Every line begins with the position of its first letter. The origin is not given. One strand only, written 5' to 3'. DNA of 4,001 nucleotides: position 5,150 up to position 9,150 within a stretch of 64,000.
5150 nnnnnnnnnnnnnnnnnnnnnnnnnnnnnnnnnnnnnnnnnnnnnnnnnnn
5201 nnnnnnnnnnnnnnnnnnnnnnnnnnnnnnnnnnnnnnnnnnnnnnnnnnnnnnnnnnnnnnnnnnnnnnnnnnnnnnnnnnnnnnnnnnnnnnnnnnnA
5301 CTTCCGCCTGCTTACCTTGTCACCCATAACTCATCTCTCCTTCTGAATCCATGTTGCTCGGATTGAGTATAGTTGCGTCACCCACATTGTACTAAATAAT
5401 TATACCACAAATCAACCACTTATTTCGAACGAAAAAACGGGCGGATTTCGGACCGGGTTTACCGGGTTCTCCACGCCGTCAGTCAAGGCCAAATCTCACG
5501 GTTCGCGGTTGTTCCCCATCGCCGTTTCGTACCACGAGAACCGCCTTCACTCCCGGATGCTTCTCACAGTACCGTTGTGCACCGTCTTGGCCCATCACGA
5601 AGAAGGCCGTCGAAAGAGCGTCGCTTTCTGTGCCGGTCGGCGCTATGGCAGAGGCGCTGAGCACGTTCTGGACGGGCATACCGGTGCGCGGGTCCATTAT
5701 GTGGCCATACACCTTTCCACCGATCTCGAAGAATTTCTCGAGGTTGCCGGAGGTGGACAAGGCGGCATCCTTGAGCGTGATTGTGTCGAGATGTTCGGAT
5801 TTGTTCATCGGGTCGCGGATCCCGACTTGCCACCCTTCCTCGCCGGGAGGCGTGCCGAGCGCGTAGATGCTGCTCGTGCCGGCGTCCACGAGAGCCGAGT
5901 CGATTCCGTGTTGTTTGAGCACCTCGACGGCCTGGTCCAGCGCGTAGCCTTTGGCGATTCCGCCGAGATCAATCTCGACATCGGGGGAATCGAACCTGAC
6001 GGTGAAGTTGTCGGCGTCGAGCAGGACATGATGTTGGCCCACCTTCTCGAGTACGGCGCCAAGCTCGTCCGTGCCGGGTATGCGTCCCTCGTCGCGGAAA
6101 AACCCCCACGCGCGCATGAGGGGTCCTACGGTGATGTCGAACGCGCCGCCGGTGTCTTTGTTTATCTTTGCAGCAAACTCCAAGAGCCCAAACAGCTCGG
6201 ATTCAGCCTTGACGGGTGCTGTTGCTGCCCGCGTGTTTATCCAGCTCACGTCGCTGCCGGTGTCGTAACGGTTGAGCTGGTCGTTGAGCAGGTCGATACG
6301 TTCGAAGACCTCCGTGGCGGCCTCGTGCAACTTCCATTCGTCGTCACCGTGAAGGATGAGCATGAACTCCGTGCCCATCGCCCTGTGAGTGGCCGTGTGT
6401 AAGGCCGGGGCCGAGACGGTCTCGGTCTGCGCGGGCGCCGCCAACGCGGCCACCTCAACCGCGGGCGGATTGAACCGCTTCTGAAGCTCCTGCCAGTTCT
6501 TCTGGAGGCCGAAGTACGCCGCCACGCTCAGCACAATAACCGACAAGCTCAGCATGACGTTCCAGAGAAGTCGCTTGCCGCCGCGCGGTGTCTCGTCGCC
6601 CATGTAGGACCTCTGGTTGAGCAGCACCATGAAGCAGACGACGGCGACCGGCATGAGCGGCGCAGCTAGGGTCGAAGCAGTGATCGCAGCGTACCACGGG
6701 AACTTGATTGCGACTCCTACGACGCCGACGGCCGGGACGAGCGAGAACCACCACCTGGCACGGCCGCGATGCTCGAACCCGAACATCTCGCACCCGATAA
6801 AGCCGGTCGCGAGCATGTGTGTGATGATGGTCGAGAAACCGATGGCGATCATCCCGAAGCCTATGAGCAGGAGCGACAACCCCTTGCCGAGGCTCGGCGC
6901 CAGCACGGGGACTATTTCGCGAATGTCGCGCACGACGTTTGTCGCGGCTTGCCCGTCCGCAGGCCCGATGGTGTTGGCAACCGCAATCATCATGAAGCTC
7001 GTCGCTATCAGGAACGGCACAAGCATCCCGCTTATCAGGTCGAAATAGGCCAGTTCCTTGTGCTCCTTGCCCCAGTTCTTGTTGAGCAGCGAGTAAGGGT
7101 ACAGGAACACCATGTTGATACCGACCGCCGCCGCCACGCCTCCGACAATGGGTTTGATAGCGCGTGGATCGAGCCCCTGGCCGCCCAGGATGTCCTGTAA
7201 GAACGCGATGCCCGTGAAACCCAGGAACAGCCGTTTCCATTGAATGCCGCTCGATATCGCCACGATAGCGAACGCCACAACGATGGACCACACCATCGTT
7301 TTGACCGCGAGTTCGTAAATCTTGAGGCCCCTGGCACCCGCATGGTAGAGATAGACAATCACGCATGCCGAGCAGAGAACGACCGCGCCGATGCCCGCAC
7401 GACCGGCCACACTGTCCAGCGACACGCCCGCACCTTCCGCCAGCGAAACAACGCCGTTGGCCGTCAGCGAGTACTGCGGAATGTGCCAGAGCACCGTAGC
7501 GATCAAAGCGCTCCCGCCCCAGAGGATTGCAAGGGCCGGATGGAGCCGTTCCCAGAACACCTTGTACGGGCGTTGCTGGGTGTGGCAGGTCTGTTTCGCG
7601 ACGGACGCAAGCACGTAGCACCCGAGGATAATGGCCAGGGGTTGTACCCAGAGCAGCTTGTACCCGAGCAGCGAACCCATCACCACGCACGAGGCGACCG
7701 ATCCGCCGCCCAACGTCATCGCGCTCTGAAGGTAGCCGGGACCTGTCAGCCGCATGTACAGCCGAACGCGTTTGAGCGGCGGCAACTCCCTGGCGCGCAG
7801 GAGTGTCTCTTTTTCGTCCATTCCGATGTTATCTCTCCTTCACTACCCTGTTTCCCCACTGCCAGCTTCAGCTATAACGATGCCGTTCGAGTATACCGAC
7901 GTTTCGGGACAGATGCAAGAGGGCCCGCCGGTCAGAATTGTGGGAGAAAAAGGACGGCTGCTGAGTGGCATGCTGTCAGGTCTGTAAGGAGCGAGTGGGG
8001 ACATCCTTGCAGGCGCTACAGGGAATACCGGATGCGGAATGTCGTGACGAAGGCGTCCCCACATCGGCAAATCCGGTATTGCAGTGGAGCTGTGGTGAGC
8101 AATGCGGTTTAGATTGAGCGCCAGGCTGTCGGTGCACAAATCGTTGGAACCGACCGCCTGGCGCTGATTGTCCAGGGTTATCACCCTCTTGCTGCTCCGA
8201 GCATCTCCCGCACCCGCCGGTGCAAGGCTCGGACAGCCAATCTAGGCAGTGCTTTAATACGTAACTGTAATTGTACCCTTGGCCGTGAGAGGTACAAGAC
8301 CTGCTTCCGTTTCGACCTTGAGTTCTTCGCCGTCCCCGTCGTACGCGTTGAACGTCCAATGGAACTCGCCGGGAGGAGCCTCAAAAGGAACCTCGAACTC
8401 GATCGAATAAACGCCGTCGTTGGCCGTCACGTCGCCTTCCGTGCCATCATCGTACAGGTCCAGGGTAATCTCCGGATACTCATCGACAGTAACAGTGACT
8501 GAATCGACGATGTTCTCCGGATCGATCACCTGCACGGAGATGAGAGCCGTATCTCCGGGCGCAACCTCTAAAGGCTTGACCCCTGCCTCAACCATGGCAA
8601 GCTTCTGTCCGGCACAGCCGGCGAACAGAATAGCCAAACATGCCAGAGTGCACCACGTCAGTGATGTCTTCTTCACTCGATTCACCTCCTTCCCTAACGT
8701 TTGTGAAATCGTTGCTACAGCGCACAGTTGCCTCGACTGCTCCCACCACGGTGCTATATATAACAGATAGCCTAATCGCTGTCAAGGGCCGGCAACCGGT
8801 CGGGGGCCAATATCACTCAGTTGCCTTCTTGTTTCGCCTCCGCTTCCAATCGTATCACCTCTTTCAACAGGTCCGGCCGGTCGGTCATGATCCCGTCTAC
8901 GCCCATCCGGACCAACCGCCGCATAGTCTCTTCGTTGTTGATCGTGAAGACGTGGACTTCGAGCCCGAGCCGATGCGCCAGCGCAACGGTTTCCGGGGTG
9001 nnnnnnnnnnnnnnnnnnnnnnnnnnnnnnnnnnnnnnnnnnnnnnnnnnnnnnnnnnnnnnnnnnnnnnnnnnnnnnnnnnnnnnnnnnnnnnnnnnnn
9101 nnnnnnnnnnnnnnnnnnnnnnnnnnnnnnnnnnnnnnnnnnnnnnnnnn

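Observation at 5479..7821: Nramp-superfamily transporter core fused in one polypeptide to an ApbE flavin transferase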

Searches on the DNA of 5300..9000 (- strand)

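Call 81: search_rna_families(source=window, start=5300, end=9000, threshold=evalue, max_evalue=1)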
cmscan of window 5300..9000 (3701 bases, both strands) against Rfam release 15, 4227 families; matches with E-value up to 1: 1.
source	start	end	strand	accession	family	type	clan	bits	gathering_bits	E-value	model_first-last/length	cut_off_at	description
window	6562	6697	+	RF02989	gntR-DTE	Gene; sRNA;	-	24.4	63.6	0.13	1-119/119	no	gntR-DTE RNA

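Call 83: search_rna_families(sources=[L001, L002, L003, L007, L016, L037, L012, L009], threshold=gathering)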
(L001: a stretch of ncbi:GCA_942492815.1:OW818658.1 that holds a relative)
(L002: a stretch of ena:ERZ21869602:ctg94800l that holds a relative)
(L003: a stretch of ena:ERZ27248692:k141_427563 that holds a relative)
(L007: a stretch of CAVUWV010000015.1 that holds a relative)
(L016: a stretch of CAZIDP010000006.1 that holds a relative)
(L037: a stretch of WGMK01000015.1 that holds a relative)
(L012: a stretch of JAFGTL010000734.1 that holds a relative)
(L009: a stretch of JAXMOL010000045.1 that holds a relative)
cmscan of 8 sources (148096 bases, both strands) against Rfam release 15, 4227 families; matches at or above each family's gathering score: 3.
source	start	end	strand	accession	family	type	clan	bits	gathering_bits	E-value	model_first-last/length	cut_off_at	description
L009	9367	9440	+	RF00005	tRNA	Gene; tRNA;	CL00001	70.3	29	6.1e-13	1-71/71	no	tRNA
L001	18204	18277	+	RF00005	tRNA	Gene; tRNA;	CL00001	66.7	29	5.9e-12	1-71/71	no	tRNA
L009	5036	5089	+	RF01687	Acido-Lenti-1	Gene; sRNA;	-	41.7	37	1.1e-05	1-46/46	no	Acido-Lenti-1 RNA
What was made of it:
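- No FMN riboswitch was found (calls 81, 83).
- Tried and rejected: Riboswitches were searched upstream of the gene and in eight homologous loci (calls 81, 83).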
